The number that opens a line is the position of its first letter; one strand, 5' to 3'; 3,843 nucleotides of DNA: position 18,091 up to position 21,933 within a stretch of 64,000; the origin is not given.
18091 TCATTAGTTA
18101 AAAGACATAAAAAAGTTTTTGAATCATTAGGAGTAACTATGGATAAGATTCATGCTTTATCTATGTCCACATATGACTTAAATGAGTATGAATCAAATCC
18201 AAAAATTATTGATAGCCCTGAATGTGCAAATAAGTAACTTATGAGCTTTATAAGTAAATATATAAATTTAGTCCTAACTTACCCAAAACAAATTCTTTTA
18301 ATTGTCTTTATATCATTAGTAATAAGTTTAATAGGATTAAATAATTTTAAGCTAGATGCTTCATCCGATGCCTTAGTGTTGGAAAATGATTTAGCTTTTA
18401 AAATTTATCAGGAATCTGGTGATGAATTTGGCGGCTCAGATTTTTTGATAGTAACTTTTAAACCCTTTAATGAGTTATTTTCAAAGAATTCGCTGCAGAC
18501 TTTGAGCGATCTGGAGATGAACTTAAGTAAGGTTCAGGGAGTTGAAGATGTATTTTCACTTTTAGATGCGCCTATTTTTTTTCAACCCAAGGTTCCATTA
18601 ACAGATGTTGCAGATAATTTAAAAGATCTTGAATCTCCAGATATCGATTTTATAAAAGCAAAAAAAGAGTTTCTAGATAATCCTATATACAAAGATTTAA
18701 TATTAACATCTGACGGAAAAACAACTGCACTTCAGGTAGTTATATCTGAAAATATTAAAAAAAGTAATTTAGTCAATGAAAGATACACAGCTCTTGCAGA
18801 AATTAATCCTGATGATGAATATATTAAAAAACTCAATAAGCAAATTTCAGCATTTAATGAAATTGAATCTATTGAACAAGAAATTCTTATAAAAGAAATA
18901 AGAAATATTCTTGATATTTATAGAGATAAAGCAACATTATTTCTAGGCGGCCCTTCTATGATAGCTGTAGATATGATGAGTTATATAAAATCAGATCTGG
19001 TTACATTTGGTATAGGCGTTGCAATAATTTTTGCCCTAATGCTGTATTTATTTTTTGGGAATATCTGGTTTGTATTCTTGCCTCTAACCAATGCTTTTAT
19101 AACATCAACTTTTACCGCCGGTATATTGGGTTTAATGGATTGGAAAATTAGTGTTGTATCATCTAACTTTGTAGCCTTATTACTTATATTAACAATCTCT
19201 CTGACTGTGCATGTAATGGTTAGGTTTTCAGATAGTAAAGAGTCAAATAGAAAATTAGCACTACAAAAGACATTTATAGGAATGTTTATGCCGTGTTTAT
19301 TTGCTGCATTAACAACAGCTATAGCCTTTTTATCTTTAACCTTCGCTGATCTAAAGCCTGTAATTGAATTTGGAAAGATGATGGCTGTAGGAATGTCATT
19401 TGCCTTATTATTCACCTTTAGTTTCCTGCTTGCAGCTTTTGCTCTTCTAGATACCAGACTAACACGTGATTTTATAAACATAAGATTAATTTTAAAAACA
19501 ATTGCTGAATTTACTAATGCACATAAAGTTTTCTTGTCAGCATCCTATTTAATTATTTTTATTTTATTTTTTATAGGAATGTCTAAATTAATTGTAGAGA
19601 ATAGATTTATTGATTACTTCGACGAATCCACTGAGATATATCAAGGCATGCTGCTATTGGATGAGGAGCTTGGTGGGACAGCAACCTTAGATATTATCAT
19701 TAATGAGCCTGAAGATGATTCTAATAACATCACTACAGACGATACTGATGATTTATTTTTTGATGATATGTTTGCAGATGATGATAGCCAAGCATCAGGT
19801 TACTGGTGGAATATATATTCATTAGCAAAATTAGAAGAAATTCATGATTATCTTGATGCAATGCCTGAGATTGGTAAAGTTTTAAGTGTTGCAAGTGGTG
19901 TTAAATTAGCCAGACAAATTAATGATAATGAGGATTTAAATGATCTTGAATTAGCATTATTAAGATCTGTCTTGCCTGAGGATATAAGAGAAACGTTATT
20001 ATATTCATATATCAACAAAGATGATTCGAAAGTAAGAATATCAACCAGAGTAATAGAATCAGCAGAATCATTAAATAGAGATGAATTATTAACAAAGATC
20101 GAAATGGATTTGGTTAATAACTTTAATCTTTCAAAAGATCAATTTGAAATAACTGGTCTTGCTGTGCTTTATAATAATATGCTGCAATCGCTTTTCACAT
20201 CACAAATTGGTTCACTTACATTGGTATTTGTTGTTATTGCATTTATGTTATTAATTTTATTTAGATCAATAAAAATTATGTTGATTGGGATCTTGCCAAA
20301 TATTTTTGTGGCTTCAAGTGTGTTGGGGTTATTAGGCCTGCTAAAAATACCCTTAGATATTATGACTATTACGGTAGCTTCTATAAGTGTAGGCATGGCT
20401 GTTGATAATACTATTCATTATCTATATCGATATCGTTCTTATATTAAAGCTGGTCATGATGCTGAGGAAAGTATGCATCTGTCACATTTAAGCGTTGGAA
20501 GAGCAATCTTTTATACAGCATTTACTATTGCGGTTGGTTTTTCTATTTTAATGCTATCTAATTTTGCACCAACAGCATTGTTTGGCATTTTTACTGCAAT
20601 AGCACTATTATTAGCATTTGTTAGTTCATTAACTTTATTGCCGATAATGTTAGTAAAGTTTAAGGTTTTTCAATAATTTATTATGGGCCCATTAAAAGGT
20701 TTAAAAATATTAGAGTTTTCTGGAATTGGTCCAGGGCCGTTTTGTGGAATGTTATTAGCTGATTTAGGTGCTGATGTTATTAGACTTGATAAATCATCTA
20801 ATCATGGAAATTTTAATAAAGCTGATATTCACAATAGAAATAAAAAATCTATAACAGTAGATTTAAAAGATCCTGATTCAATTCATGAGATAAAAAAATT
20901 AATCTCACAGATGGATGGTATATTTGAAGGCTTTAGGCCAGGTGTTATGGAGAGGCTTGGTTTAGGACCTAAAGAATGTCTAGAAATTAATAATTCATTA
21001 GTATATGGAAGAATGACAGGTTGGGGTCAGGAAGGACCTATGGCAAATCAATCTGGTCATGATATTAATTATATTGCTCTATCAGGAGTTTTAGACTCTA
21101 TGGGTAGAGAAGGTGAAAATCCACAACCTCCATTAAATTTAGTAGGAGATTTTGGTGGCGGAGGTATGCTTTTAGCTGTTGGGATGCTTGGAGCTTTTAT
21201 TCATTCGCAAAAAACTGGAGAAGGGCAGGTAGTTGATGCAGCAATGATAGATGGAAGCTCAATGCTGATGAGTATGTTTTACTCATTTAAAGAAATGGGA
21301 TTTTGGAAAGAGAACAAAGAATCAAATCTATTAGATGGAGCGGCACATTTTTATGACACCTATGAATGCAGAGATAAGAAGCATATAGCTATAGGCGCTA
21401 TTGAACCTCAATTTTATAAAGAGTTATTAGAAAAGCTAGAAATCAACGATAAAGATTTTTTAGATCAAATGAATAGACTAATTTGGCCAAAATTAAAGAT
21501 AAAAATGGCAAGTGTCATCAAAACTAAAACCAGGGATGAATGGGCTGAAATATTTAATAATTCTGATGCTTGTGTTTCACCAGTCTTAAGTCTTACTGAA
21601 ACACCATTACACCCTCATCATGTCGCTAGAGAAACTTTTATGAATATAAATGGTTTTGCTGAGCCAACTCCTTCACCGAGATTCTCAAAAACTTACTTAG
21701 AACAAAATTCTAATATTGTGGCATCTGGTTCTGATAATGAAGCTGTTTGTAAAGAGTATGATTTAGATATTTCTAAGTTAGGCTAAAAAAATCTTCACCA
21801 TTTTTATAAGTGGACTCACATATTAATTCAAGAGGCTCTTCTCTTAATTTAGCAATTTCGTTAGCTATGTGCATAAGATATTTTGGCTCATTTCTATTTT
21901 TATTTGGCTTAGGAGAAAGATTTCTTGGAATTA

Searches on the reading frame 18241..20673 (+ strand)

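Call 51: search_protein_families(library=pfam, proteins=[window:18241-20673:+], max_evalue=0.00001)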
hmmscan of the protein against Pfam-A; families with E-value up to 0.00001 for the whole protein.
window:18241-20673:+ (811 aa): 1 family
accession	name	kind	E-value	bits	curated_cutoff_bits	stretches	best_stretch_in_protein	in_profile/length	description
PF03176.21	MMPL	-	7.2e-32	111.1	20.5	2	630-805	120-300/333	MMPL family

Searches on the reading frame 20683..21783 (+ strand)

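Call 51: search_protein_families(library=pfam, proteins=[window:20683-21783:+], max_evalue=0.00001)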
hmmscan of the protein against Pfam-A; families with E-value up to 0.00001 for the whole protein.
window:20683-21783:+ (367 aa): 1 family
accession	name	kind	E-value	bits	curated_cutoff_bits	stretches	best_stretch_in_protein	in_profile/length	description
PF02515.22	CoA_transf_3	-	4.4e-75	253.5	23.3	1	4-333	1-343/366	CoA-transferase family III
